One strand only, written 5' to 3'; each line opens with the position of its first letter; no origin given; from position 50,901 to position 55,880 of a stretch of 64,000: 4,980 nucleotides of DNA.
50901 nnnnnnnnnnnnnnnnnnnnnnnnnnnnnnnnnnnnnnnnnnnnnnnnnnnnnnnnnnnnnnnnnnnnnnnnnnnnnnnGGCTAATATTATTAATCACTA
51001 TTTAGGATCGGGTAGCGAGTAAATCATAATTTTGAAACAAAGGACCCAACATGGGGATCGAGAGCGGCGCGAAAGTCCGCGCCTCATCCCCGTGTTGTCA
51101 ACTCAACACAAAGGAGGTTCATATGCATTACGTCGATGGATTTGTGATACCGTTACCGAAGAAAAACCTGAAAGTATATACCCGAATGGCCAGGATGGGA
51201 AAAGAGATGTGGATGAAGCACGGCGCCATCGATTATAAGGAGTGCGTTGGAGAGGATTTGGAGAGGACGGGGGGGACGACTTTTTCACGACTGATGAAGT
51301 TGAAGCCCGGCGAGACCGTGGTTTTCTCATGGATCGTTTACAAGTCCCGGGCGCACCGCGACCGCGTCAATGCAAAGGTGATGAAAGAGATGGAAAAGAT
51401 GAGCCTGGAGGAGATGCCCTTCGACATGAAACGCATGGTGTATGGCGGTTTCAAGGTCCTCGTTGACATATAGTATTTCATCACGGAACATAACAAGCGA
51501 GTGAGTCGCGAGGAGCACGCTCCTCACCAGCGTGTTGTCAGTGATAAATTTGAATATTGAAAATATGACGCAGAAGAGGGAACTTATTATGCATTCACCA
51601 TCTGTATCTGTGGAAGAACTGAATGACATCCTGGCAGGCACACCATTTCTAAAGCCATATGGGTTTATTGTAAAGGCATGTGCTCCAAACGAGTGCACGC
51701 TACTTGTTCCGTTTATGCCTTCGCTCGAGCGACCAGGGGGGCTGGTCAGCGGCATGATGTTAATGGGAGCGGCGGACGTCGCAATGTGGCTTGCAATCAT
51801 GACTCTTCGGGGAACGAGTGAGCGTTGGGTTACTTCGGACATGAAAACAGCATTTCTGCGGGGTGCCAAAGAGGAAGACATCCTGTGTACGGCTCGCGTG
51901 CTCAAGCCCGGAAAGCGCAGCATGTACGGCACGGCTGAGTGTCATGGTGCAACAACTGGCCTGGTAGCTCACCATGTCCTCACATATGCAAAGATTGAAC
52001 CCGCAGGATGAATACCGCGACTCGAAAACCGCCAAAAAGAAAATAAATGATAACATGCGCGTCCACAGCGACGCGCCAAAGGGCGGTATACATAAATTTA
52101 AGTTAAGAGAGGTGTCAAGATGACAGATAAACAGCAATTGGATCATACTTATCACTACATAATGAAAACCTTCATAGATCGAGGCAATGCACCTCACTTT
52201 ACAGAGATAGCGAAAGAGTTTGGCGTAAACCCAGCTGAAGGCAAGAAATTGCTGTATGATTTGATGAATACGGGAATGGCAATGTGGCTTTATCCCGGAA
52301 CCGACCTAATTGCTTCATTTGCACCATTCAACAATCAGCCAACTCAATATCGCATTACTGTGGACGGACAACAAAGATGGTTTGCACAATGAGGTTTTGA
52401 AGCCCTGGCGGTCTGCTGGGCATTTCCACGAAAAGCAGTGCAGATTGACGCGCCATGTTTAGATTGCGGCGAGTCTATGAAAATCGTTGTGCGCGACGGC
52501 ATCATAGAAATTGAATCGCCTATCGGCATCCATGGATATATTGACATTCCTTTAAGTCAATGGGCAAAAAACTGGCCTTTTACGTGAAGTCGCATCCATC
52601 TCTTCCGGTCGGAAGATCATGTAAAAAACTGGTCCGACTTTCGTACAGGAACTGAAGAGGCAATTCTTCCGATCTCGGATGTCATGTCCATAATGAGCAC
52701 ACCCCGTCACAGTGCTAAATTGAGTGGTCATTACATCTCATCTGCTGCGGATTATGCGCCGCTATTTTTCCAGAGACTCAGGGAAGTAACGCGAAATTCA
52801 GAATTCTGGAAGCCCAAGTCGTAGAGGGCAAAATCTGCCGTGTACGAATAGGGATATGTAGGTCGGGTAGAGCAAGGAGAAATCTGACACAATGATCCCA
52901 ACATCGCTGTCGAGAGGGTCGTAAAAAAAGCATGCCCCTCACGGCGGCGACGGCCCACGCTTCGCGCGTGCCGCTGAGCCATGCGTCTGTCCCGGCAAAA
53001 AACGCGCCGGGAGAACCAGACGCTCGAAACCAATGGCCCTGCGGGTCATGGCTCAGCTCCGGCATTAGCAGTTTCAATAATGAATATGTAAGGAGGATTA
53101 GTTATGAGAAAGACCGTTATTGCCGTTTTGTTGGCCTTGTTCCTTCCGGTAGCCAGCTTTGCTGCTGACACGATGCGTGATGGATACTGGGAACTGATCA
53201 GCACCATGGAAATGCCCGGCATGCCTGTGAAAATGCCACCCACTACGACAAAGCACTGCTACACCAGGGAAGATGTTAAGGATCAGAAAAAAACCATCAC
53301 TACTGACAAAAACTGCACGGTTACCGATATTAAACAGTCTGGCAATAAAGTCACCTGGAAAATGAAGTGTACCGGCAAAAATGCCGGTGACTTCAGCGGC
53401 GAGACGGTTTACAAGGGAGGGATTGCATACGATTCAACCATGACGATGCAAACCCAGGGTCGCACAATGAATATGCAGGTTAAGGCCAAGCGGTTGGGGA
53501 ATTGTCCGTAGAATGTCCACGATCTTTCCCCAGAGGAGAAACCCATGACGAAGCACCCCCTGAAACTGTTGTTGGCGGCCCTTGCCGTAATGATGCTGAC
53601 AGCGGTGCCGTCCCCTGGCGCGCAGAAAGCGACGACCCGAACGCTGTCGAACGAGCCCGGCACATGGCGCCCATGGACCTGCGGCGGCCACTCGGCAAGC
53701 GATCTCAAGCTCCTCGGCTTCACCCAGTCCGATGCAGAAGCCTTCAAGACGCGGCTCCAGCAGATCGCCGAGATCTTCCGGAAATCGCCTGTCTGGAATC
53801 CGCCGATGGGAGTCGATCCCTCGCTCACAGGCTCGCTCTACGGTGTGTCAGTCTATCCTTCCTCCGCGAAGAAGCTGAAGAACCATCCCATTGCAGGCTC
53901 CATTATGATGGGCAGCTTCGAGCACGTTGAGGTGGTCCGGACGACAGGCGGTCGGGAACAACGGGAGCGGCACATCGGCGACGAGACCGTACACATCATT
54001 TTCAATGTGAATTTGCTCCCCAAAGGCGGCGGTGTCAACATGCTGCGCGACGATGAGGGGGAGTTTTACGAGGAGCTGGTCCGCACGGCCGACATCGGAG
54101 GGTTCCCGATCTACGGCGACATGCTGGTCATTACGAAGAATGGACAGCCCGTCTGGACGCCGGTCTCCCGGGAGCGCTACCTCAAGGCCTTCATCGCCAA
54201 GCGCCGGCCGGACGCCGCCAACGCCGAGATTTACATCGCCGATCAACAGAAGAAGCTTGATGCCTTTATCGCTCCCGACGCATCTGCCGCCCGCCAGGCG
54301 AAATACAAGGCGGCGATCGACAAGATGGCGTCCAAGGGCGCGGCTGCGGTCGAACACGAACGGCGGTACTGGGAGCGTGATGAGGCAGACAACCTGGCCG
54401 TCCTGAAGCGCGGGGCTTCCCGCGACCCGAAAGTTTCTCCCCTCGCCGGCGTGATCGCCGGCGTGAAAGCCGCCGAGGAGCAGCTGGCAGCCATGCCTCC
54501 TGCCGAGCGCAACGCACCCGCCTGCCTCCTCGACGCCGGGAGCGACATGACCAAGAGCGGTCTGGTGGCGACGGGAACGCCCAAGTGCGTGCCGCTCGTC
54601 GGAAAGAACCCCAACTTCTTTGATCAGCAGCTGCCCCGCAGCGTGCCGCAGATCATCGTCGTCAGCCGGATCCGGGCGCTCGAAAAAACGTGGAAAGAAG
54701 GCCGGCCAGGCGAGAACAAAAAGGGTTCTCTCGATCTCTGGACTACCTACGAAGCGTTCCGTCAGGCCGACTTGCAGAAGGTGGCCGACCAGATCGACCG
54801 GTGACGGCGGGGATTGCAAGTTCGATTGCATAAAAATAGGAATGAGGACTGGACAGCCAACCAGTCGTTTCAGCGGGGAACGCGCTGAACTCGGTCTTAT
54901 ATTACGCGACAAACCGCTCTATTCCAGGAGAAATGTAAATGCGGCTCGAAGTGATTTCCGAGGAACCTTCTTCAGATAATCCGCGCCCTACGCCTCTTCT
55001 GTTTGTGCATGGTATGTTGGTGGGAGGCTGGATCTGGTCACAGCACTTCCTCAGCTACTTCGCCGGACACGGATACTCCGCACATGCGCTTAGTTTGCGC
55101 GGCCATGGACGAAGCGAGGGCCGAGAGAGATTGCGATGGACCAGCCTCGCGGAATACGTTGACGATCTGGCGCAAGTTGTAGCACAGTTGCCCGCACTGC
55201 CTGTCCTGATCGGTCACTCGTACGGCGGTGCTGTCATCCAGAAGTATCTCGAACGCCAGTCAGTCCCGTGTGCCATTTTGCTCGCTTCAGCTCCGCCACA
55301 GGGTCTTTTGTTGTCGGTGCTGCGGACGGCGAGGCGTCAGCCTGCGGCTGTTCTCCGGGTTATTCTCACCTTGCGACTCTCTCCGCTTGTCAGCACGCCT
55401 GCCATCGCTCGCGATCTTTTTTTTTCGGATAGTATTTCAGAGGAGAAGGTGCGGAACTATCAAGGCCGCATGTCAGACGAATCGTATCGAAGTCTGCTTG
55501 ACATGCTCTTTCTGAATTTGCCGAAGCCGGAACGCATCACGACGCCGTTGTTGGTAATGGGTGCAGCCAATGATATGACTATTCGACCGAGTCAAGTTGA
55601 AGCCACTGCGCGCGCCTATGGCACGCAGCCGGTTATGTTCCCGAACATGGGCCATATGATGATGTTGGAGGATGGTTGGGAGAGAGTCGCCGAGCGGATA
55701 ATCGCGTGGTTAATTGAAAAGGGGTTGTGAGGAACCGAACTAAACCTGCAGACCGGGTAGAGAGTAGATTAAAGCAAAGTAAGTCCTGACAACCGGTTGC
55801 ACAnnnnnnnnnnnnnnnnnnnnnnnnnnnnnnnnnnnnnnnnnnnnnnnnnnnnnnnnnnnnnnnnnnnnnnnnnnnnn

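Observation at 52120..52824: MerB-like organomercurial lyase with in-frame TGA at both catalytic cysteine positions, each followed by a GGUC-loop hairpin: candidate double-selenocysteine enzyme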

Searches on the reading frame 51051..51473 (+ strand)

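Call 27: search_protein_families(library=pfam, proteins=[window:51051-51473:+], max_evalue=0.01)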
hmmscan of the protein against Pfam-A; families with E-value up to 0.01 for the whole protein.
window:51051-51473:+ (140 aa): 1 family
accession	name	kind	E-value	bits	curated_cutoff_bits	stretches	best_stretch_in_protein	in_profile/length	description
PF07237.17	DUF1428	-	3.9e-35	120.6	27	1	26-126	1-102/102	Protein of unknown function (DUF1428)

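Call 108: search_protein_families(library=ncbifam, proteins=[window:51051-51473:+], max_evalue=0.00001)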
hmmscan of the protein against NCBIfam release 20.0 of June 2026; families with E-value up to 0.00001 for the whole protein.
window:51051-51473:+ (140 aa): 0 families

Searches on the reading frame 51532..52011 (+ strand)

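Call 27: search_protein_families(library=pfam, proteins=[window:51532-52011:+], max_evalue=0.01)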
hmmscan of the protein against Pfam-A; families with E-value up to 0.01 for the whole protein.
window:51532-52011:+ (159 aa): 2 families
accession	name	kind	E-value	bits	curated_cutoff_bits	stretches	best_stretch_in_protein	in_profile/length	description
PF03061.28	4HBT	-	1.1e-09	38.9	20.6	1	70-141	2-74/79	Thioesterase superfamily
PF14539.12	DUF4442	-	0.0069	17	25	1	37-125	13-100/132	Domain of unknown function (DUF4442)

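Call 108: search_protein_families(library=ncbifam, proteins=[window:51532-52011:+], max_evalue=0.00001)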
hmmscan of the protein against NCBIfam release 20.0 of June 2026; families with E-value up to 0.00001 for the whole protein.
window:51532-52011:+ (159 aa): 0 families

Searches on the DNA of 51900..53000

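Call 9: search_rna_families(source=window, start=51900, end=53000, threshold=evalue, max_evalue=10, show_alignments=4)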
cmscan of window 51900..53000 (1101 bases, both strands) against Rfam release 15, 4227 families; matches with E-value up to 10: 0.
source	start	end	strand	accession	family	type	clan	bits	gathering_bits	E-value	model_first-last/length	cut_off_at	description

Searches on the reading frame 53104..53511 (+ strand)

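Call 27: search_protein_families(library=pfam, proteins=[window:53104-53511:+], max_evalue=0.01)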
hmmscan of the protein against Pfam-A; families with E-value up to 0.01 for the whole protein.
window:53104-53511:+ (135 aa): 1 family
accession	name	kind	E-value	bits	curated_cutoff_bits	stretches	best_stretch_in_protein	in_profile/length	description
PF12276.13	DUF3617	-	2e-17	64.4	24.5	1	24-134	1-106/106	Protein of unknown function (DUF3617)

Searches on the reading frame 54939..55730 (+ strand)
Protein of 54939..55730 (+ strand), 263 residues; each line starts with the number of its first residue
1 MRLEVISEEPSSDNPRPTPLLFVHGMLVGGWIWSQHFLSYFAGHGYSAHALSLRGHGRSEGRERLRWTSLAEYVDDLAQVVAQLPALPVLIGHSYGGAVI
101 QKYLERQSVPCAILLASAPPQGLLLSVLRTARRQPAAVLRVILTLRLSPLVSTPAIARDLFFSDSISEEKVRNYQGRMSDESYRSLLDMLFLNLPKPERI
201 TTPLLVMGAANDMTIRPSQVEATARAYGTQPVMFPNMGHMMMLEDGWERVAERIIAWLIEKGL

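Call 27: search_protein_families(library=pfam, proteins=[window:54939-55730:+], max_evalue=0.01)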
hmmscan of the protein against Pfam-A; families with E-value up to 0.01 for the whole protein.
window:54939-55730:+ (263 aa): 5 families
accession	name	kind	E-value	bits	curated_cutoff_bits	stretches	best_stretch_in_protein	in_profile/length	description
PF12697.13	Abhydrolase_6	-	3.1e-28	100.3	26.3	1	20-252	1-216/217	Alpha/beta hydrolase family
PF12146.15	Hydrolase_4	-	3.3e-23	82.7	27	1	20-244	7-237/239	Serine aminopeptidase, S33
PF00561.26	Abhydrolase_1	-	1.1e-18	68.3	25.8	1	19-245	2-244/245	alpha/beta hydrolase fold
PF06821.19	Ser_hydrolase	-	5.1e-07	30.2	22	0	68-121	37-94/172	Serine hydrolase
PF12695.13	Abhydrolase_5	-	0.0072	16.6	27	0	76-122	45-94/164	Alpha/beta hydrolase family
